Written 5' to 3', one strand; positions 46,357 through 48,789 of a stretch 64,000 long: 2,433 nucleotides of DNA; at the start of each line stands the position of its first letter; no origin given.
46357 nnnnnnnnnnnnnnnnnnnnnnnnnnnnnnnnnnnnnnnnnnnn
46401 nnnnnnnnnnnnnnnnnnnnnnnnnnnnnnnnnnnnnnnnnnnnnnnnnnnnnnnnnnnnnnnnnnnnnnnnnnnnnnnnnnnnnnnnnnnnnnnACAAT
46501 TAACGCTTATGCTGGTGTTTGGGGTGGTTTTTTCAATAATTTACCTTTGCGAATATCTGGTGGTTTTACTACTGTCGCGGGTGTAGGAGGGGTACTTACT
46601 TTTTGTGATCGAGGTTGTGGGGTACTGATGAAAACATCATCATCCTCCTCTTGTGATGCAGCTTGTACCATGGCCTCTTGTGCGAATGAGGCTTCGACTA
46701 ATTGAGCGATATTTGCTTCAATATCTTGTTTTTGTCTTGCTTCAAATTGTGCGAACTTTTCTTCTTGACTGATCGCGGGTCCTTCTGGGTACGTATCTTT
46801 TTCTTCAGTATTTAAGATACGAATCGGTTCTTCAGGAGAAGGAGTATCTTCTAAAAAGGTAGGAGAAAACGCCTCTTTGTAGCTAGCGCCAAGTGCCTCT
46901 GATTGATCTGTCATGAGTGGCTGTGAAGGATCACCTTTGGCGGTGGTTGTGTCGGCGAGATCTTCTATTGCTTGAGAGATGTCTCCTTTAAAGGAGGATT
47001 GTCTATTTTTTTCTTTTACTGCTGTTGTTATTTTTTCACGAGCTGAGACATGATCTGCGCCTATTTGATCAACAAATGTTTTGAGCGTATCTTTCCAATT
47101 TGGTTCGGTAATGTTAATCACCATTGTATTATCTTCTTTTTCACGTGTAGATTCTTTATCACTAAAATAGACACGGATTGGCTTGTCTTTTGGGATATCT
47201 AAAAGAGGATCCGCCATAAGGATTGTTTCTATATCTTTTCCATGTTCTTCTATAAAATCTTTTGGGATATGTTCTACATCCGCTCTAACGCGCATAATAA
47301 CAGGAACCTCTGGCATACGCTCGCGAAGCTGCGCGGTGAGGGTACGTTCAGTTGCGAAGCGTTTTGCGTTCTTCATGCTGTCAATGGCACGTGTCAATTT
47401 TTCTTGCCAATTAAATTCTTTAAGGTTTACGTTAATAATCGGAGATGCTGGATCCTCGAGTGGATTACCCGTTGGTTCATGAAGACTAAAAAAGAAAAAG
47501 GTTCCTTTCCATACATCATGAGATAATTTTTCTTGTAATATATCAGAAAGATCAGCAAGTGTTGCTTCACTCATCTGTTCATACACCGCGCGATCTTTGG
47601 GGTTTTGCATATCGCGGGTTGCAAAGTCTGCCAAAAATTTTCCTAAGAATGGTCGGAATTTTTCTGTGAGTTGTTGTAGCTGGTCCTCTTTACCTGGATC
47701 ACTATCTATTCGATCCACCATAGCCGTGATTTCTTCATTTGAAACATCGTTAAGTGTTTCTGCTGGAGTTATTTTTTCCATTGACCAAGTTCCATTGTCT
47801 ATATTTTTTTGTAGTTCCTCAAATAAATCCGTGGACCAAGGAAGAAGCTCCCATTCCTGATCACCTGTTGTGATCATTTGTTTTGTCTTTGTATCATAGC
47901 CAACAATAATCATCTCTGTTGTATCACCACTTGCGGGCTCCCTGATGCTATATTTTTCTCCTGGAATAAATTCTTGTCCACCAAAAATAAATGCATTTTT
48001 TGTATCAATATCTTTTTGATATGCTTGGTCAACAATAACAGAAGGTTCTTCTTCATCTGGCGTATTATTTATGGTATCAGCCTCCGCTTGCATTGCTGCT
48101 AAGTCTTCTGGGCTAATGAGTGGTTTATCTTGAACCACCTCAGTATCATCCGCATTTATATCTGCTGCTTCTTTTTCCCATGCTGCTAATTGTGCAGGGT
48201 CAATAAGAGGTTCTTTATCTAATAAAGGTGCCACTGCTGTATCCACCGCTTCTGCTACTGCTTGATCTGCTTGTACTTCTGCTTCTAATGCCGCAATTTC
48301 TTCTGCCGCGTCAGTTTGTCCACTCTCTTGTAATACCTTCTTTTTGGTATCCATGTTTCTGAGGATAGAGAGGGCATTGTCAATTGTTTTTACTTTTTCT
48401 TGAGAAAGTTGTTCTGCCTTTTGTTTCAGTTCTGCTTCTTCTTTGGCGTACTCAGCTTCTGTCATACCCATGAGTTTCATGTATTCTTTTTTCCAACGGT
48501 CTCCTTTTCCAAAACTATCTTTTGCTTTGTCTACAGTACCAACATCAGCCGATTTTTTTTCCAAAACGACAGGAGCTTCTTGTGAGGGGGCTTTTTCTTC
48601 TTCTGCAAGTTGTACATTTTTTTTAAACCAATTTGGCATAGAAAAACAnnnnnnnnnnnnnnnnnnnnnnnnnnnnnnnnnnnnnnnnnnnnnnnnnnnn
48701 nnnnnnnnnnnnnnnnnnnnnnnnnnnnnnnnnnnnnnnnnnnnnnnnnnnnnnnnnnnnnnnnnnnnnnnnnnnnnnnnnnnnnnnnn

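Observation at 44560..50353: Contiguous thymidylate-pathway gene block (dCMP deaminase, P-loop kinase, dut, 710-aa acidic protein, thyA, folA, tmk) with unexplained large gene in the middle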

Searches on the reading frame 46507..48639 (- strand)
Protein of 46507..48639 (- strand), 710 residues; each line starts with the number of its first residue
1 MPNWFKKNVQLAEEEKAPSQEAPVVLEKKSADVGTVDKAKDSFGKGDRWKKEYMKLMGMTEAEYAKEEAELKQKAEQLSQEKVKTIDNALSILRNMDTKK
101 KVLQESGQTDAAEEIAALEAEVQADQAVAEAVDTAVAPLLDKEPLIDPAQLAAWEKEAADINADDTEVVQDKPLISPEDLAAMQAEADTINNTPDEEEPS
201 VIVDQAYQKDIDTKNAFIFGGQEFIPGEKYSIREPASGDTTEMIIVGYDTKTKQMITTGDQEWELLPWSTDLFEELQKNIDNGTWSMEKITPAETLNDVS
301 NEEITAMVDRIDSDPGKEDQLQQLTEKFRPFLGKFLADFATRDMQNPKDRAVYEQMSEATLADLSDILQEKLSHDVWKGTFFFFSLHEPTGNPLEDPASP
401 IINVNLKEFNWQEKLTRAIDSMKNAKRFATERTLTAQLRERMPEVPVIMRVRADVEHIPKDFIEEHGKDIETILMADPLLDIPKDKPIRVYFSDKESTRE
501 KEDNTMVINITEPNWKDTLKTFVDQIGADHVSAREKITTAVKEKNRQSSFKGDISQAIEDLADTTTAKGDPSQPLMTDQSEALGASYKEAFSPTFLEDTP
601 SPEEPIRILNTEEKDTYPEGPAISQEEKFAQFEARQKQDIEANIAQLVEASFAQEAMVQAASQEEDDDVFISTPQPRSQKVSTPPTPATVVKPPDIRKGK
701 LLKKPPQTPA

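Call 3: search_protein_families(library=pfam, proteins=[window:46507-48639:-], max_evalue=0.01)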
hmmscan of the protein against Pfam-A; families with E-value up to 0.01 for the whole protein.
window:46507-48639:- (710 aa): 0 families

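Call 4: search_protein_families(library=ncbifam, proteins=[window:46507-48639:-], max_evalue=0.01)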
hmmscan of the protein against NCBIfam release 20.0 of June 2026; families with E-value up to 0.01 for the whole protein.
window:46507-48639:- (710 aa): 0 families

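Call 8: find_homologous_proteins(query=window:46507-48639:-, max_evalue=0.001)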
Query window:46507-48639:- (710 aa): 1 proteins with E <= 0.001 among 8000 candidates.
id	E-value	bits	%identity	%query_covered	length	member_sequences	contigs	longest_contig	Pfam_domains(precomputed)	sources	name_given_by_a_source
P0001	0.0e+0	1548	100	100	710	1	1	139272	-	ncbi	-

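Call 9: find_encoding_contigs(protein=window:46507-48639:-, flank=10000, max_places=6)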
Protein window:46507-48639:- (710 aa): no gene with exactly this product is on record in the collection.

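Call 24: search_protein_representatives(protein=window:46507-48639:-)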
Query: 710 residues. Proteins with E-value up to 0.001 (for the whole library): 3; up to 1e-10: 2; up to 1e-30: 1. The best 3 are listed.
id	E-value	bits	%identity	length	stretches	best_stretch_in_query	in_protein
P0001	0.0e+00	1547.8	100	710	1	1-710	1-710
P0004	6.2e-19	84.7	33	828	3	203-326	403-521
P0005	6.5e-07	45.0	35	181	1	299-423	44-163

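Call 27: find_encoding_contigs(protein=P0004, flank=10000, max_places=6)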
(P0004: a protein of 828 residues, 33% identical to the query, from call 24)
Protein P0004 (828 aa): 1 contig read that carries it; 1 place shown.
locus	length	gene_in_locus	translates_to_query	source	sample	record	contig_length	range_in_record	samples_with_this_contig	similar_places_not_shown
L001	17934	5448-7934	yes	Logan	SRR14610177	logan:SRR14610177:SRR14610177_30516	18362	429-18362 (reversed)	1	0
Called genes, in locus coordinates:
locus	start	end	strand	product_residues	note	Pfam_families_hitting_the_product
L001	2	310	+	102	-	?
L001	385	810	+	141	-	PF03946:Ribosomal_L11_N, PF00298:Ribosomal_L11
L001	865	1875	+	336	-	PF00389:2-Hacid_dh, PF02826:2-Hacid_dh_C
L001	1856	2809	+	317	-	PF00050:Kazal_1 (weak), PF07648:Kazal_2 (weak), PF22311:DUF6970 (weak)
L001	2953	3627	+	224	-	PF00687:Ribosomal_L1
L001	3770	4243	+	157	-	PF00383:dCMP_cyt_deam_1, PF14437:MafB19-deam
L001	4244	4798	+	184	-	PF13207:AAA_17, PF13238:AAA_18 (weak)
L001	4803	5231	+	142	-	PF00692:dUTPase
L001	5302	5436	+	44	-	-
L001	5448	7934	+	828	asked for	-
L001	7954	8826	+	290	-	PF00303:Thymidylat_synt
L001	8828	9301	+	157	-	PF00186:DHFR_1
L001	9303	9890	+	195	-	PF02223:Thymidylate_kin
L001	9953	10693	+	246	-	PF25231:DUF7847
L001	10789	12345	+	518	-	PF02934:GatB_N, PF02637:GatB_Yqey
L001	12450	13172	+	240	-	-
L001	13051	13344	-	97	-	-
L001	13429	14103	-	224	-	-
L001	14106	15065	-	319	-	PF01745:IPT (weak), PF13238:AAA_18 (faint), PF01715:IPPT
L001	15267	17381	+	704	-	-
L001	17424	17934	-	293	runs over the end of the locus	PF00587:tRNA-synt_2b, PF03129:HGTP_anticodon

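Call 29: predict_structure(protein=window:46507-48639:-)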
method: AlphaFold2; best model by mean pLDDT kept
length: 710 residues; sequences in the alignment: 1
mean_pLDDT: 40.8   pTM: 0.23
mean pLDDT of the five models: 40.8, 39.5, 38.9, 36.2, 35.0
residues with pLDDT >= 90: 0; 70-90: 24; 50-70: 88; < 50: 598
segments of 3 or more residues with pLDDT < 50: 1-45, 138-151, 157-625, 638-647, 659-692, 694-704, 706-710
pLDDT, mean of each block of 10 residues (from residue 1): 35 31 30 34 51 76 75 67 65 64 63 65 60 51 47 50 41 42 43 32 29 32 33 30 31 33 31 37 33 34 38 42 41 37 38 35 37 32 27 33 34 41 36 34 33 37 41 36 37 36 34 41 39 33 39 41 38 38 38 30 33 35 47 50 49 48 40 36 37 42 38
secondary structure, 60 per line:
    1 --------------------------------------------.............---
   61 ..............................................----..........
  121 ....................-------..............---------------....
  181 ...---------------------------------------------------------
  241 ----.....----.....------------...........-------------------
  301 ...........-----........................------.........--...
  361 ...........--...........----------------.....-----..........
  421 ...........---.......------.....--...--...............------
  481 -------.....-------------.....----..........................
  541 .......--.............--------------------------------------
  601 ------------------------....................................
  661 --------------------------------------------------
elements in order (helices of 4 or more, strands of 3 or more residues): H45-57 H61-106 H111-140 H148-161 H177-183 E245-249 E254-258 H271-281 H301-311 H317-340 H347-355 H358-371 H374-384 E401-405 H411-431 H435-441 E448-452 H460-474 E488-492 E506-510 H515-547 H550-562 H625-660

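Call 30: find_encoding_contigs(protein=P0005, flank=10000, max_places=6)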
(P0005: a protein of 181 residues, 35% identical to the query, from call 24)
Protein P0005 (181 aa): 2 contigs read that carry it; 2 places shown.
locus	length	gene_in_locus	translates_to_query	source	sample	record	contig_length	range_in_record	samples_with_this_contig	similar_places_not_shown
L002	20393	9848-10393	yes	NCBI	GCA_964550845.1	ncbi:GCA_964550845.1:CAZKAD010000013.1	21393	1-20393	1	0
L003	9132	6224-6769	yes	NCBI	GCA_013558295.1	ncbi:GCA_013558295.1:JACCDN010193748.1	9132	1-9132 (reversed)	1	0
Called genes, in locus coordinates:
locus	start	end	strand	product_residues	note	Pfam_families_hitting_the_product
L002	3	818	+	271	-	?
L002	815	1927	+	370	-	PF09587:PGA_cap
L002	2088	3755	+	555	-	PF00570:HRDC, PF13742:tRNA_anti_2, PF01336:tRNA_anti-codon (weak), PF02601:Exonuc_VII_L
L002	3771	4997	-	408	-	PF18915:DUF5667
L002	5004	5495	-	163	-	PF04542:Sigma70_r2, PF08281:Sigma70_r4_2, PF04545:Sigma70_r4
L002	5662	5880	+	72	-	PF02609:Exonuc_VII_S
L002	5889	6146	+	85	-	PF01035:DNA_binding_1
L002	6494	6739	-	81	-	-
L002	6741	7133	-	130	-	PF02308:MgtC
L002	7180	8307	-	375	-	PF01555:N6_N4_Mtase (weak), PF01170:UPF0020, PF03602:Cons_hypoth95 (weak), PF13847:Methyltransf_31 (weak)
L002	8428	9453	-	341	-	PF02899:Phage_int_SAM_1, PF13495:Phage_int_SAM_4, PF00589:Phage_integrase, PF22823:MrpR_C_cat (faint)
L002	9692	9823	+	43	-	-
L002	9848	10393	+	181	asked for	-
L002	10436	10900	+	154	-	PF00588:SpoU_methylase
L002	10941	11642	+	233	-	-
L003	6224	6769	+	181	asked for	-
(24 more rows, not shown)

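Call 52: search_protein_families(library=pfam, proteins=[L001:5448-7934:+], max_evalue=0.05)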
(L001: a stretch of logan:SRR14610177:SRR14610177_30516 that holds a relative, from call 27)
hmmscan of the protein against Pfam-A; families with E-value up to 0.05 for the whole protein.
L001:5448-7934:+ (828 aa): 0 families

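Call 59: search_protein_families(library=phrogs, proteins=[window:46507-48639:-, L001:5448-7934:+], max_evalue=0.01)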
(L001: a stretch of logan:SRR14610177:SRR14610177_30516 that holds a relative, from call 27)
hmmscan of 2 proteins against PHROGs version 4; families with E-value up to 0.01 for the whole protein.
window:46507-48639:- (710 aa): 0 families

L001:5448-7934:+ (828 aa): 0 families

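Call 60: search_protein_families(library=padloc, proteins=[window:46507-48639:-, L001:5448-7934:+], max_evalue=0.01)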
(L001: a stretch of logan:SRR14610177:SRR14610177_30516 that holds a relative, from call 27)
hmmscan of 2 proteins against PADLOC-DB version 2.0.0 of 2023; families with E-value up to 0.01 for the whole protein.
window:46507-48639:- (710 aa): 0 families

L001:5448-7934:+ (828 aa): 0 families

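Call 63: search_solved_structures(query=window:46507-48639:-, max_evalue=1)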
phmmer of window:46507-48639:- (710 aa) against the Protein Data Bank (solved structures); distinct sequences matched with E-value up to 1: 1.
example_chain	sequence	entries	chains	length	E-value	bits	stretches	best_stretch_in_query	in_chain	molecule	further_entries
3o3u_N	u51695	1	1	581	0.22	13.5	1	564-707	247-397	Maltose-binding periplasmic protein, Advanced glycosylation end product-specific receptor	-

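Call 97: find_related_loci(query=window:46507-48639:-, collection=viral_contigs, flank=5000)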
Query window:46507-48639:- (710 aa) in viral_contigs; peptide patterns used: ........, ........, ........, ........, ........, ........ (x = any residue, [..] = any of these).
3 stretches matched a pattern, but none encodes a relative of the query by tblastn (E <= 1e-3).

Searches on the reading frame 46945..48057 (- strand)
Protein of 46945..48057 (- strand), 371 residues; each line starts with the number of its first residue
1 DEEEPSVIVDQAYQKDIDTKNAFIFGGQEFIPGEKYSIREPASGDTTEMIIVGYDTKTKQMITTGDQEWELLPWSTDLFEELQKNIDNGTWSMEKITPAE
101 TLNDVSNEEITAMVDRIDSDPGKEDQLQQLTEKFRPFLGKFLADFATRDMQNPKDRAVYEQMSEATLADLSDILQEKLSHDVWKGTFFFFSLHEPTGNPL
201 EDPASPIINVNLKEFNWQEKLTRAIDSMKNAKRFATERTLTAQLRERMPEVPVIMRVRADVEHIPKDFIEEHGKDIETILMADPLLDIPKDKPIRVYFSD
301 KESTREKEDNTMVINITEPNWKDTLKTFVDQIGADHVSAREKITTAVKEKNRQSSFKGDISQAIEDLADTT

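Call 72: predict_structure(alignment_id=A3)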
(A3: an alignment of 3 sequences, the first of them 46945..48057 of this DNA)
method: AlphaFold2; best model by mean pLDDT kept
length: 371 residues; sequences in the alignment: 3
mean_pLDDT: 52.3   pTM: 0.28
mean pLDDT of the five models: 52.3, 47.1, 46.8, 44.3, 44.3
residues with pLDDT >= 90: 0; 70-90: 88; 50-70: 87; < 50: 196
segments of 3 or more residues with pLDDT < 50: 1-14, 98-131, 148-150, 161-264, 288-291, 346-348, 350-371
pLDDT, mean of each block of 10 residues (from residue 1): 32 59 83 79 73 83 64 79 81 63 28 32 44 49 50 51 47 41 33 36 34 39 38 30 31 28 54 68 53 60 56 72 79 63 51 37 39 41
secondary structure, 60 per line:
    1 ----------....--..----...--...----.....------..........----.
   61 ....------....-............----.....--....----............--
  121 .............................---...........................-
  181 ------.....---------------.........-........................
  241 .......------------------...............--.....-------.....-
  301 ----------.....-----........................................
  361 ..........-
elements in order: H11-14 E23-25 E28-30 E35-39 E46-55 E60-64 E71-74 H76-87 E92-96 H99-102 H107-118 H121-149 H153-179 E187-191 E207-211 H212-215 H217-247 H266-280 H283-287 E295-299 E311-315 H321-370

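Call 74: fold_search(model_id=the predicted structure, library=pdb)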
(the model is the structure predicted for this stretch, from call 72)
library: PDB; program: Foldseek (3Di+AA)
matches with E <= 10: 457; with E <= 0.001: 0
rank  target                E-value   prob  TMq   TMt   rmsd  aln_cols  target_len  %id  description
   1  7de9_A                8.3e-02  0.97  0.12  0.55   3.9        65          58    9  crystal structure of Arabidopsis RDM15 tudor domain in complex with an H3K4me1 peptide (released 2021-04-07)
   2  5kdg                  1.3e-01  0.87  0.12  0.22   3.4        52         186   21  Crystal Structure of Salmonella Typhimurium Effector GtgE (released 2016-11-16)
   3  6hqz_A                1.8e-01  0.87  0.11  0.25   3.4        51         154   22  Crystal structure of the type III effector protein AvrRpt2 from Erwinia amylovora, a C70 family cysteine protease (released 2019-04-10)
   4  5oed_A                2.0e-01  0.84  0.12  0.21   3.4        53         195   24  Human Rab32:GDP in complex with Salmonella GtgE C45A mutant (released 2018-01-10)
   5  7cfc_C                2.1e-01  0.51  0.08  0.16  10.0        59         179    8  Drosophila melanogaster Krimper eTud1-Ago3 complex (released 2021-06-02)
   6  4mi7                  2.3e-01  0.82  0.12  0.31   2.7        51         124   27  Crystal Structure of Salmonella Effector Protein GtgE (released 2014-02-12)
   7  9f12_H                2.7e-01  0.87  0.13  0.09   4.5        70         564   11  CryoEM structure of the F plasmid relaxosome with oriT DNA ss-27_-3ds-2_+143 and TraI its TE mode, derived from ss-27_ (released 2025-06-04)
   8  5oec_A                3.2e-01  0.75  0.12  0.22   3.4        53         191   24  Human Rab32 (18-201):GDP in complex with Salmonella GtgE (21-214) C45A mutant (released 2018-01-10)
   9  6hgc_B                3.2e-01  0.09  0.09  0.12  15.9       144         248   14  Structure of Calypso in complex with DEUBAD of ASX (released 2019-01-23)
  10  9f10_H                3.4e-01  0.84  0.13  0.09   4.4        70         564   11  CryoEM structure of the F plasmid relaxosome with TraI in its TE mode, without accessory protein TraM. Derived from th (released 2025-06-04)
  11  7cfb_B                3.4e-01  0.41  0.08  0.16  10.0        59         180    8  Drosophila melanogaster Krimper eTud1 apo structure (released 2021-06-02)
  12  9f0y_H                3.6e-01  0.84  0.13  0.09   4.5        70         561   11  CryoEM structure of the F plasmid relaxosome with TraI in its TE mode, derived from the ss-27_+8ds+9_+143-R Locally-re (released 2025-06-04)
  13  3kyf                  3.6e-01  0.60  0.10  0.15   7.4        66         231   14  Crystal structure of P4397 complexed with c-di-GMP (released 2010-04-14)
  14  5ndg_m9               4.1e-01  0.13  0.12  0.20  32.1       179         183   18  Crystal structure of geneticin (G418) bound to the yeast 80S ribosome (released 2017-12-13)
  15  9f0z_H                4.6e-01  0.80  0.13  0.09   4.1        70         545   13  CryoEM structure of the F plasmid relaxosome with truncated TraI1-863 in its TE mode, derived from the ss-27_+8ds+9_+1 (released 2025-06-04)
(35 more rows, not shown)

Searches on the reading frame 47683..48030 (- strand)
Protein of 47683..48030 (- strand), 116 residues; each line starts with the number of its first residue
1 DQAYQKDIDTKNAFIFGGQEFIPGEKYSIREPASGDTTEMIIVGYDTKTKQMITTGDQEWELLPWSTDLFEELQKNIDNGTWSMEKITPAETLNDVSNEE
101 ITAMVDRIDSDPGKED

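Call 34: find_homologous_proteins(query=A1, max_evalue=0.01)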
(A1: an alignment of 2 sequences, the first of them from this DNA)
Query A1 (2 sequences): 51 candidates shared short words with the query, none scored E <= 0.01.
